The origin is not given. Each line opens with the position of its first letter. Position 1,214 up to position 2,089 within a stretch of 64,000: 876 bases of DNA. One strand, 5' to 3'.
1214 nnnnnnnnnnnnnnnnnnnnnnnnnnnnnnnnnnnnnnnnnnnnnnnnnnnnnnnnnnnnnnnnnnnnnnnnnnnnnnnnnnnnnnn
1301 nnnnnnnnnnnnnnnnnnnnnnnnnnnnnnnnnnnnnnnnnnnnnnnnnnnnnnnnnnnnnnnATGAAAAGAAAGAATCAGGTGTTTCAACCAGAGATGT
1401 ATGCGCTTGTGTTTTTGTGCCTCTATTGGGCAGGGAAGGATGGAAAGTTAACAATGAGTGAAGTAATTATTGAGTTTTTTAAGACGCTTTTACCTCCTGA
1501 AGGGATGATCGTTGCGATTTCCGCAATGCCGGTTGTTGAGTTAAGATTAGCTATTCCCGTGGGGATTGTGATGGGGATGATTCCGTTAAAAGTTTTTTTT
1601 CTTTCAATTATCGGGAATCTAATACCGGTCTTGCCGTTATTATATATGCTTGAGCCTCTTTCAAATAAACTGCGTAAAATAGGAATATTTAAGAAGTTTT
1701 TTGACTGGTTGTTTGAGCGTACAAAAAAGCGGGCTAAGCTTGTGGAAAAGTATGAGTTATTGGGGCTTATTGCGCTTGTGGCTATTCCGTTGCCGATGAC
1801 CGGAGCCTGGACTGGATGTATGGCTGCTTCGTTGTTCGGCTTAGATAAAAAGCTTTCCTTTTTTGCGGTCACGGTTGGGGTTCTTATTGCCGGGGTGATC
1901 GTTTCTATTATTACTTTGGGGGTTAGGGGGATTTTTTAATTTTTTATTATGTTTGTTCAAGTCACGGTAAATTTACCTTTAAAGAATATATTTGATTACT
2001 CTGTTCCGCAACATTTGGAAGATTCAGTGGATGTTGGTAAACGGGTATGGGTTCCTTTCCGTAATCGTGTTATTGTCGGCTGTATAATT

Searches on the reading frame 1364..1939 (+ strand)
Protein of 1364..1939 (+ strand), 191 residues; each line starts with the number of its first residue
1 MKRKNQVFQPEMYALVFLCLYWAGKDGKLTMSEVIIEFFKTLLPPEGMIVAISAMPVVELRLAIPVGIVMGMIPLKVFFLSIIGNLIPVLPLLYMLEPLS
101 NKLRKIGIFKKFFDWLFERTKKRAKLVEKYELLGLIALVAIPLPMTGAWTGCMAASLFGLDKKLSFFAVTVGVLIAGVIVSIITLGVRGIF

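Call 52: search_protein_families(library=pfam, proteins=[window:1364-1939:+], max_evalue=0.001)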
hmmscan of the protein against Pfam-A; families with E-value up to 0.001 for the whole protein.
window:1364-1939:+ (191 aa): 1 family
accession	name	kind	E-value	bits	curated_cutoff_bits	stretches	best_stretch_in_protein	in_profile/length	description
PF06695.16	Sm_multidrug_ex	-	8.5e-41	139.8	30.7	1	59-179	1-121/121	Putative small multi-drug export protein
